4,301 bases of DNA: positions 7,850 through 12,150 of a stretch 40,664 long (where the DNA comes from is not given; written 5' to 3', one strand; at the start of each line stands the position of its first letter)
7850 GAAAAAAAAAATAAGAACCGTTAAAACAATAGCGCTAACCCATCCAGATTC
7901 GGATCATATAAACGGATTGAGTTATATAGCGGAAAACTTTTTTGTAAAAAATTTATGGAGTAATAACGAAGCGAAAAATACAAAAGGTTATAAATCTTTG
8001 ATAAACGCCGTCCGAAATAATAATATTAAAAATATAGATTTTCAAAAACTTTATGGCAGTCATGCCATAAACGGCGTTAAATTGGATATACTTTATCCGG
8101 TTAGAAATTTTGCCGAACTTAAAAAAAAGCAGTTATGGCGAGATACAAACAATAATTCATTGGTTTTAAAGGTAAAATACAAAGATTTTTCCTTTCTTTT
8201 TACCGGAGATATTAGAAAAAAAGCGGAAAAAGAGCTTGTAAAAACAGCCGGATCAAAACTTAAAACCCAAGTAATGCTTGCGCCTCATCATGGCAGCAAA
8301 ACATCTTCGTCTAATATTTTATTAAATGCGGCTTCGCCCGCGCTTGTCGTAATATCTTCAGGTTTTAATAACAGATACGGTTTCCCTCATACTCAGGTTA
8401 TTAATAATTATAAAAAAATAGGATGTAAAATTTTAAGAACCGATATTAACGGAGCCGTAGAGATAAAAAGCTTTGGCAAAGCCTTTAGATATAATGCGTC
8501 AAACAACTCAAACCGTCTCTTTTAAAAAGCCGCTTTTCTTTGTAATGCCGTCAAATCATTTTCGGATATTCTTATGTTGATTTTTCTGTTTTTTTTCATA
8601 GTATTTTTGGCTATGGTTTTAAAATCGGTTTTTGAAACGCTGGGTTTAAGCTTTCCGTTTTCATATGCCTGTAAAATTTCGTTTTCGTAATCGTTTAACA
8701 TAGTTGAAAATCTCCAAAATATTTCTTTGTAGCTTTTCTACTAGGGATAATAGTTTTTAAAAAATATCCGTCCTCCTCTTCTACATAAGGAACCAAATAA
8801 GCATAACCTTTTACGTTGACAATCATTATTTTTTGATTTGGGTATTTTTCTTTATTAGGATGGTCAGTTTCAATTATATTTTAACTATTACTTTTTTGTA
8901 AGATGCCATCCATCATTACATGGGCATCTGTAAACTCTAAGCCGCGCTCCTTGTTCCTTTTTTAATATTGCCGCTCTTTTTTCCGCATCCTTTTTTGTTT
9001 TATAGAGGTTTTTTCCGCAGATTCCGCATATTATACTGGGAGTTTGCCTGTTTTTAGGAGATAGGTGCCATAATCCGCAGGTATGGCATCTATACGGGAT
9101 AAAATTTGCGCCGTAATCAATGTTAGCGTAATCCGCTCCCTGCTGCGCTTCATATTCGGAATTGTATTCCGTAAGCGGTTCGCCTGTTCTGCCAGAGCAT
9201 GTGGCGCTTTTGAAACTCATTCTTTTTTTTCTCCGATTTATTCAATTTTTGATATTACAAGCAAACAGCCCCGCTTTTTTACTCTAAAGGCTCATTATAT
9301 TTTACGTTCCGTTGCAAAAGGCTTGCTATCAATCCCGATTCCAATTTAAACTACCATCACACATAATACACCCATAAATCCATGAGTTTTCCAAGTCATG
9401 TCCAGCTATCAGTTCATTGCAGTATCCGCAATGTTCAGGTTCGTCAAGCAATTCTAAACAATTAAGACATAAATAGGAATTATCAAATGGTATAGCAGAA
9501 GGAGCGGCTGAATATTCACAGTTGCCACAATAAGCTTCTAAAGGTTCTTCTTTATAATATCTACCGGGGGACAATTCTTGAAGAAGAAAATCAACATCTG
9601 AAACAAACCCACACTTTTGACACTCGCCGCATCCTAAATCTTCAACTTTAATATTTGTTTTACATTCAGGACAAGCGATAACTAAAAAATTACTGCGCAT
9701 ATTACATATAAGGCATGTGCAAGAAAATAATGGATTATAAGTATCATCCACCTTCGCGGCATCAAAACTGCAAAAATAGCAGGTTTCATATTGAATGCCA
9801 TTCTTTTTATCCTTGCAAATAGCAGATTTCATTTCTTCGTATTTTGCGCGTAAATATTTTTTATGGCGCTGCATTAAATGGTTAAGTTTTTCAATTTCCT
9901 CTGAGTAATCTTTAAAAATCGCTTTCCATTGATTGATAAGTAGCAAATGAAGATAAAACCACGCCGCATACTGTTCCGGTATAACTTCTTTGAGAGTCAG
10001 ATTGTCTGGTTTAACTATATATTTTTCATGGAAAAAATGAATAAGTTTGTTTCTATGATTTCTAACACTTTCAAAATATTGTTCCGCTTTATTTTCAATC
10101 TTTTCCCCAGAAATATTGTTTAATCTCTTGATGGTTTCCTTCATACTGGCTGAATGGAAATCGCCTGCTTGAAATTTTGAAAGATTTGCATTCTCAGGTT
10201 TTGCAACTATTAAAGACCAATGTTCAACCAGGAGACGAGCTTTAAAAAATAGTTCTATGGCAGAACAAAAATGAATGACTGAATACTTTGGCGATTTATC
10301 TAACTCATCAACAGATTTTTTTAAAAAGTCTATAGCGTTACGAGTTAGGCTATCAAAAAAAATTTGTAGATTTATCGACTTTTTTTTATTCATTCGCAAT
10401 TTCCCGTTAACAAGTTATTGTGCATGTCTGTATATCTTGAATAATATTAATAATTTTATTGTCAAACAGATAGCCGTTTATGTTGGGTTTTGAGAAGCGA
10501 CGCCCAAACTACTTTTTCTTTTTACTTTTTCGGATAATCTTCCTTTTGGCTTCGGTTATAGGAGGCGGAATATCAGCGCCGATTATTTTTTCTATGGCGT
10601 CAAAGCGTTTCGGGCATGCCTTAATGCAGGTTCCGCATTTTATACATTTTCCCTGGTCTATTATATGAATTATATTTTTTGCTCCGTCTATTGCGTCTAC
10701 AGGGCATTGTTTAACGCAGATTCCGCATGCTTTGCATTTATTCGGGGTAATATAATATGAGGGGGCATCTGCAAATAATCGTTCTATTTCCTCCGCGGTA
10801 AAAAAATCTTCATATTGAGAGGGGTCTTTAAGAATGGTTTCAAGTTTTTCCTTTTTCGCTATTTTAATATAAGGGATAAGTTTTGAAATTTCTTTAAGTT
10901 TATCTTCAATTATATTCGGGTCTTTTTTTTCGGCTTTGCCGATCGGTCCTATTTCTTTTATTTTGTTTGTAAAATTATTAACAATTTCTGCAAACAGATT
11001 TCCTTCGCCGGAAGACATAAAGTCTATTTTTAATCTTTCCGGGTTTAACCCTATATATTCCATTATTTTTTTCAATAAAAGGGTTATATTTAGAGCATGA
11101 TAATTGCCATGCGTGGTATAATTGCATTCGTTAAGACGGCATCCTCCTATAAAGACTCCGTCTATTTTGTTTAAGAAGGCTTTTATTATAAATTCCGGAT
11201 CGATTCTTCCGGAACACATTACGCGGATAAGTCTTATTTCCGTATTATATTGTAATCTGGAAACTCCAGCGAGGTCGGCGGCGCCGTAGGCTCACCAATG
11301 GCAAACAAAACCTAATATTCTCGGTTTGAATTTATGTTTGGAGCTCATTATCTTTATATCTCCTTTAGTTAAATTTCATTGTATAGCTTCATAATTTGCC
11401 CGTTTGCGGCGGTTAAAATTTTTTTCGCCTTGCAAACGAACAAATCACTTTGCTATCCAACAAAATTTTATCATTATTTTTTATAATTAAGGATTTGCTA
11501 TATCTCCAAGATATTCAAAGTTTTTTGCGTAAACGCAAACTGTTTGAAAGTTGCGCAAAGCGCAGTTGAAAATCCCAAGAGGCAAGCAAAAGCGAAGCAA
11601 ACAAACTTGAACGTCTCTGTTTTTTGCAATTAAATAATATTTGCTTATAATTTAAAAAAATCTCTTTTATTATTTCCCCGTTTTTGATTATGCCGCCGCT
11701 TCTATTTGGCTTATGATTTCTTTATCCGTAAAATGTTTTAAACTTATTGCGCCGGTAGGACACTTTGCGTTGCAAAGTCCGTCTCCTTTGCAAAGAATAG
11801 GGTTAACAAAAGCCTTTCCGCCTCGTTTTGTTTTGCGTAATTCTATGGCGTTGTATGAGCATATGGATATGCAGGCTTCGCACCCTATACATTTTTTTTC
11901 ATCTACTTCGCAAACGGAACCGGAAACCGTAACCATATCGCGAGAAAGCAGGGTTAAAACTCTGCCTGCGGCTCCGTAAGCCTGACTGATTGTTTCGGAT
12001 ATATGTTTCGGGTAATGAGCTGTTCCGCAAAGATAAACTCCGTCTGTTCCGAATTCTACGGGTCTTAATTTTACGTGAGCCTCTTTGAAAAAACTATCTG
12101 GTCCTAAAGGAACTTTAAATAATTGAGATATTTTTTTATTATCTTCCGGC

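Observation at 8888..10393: HEPN-like Rx4H protein with a multi-zinc-ribbon tail, followed by a tandem zinc-ribbon mini-protein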

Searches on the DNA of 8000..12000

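Call 66: search_rna_families(source=window, start=8000, end=12000, threshold=evalue, max_evalue=1)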
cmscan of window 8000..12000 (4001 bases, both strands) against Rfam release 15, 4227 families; matches with E-value up to 1: 2.
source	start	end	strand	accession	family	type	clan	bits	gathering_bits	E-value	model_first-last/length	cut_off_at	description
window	9338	9403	+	RF02373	PyrD_leader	Cis-reg; leader;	-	27.6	47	0.19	1-74/74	no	PyrD leader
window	11368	11471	-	RF03208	mir-1781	Gene; miRNA;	-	21.8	68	0.89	1-86/86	no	mir-1781 microRNA precursor family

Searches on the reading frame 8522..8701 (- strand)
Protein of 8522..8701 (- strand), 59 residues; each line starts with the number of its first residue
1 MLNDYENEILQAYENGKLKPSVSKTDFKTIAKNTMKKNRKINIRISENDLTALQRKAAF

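Call 3: search_protein_families(library=pfam, proteins=[window:8522-8701:-], max_evalue=1)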
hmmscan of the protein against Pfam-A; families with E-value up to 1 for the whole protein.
window:8522-8701:- (59 aa): 3 families
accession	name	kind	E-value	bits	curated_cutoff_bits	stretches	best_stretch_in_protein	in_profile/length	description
PF01984.25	dsDNA_bind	-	0.018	15.7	26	1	5-46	63-104/106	Double-stranded DNA-binding domain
PF14737.11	DUF4470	-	0.15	12.7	25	1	27-57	36-66/97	Domain of unknown function (DUF4470)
PF01954.22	AF2212-like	-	0.24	12.3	21.6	0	13-27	9-22/59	AF2212-like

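Call 5: search_protein_families(library=ncbifam, proteins=[window:8522-8701:-], max_evalue=1)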
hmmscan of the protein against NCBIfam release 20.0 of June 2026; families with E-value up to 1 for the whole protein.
window:8522-8701:- (59 aa): 1 family
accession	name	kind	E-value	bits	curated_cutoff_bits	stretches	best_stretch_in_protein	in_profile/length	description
NF003268.0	PRK04239.1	equivalog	0.002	18.2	98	1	4-45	71-112/113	DNA-binding protein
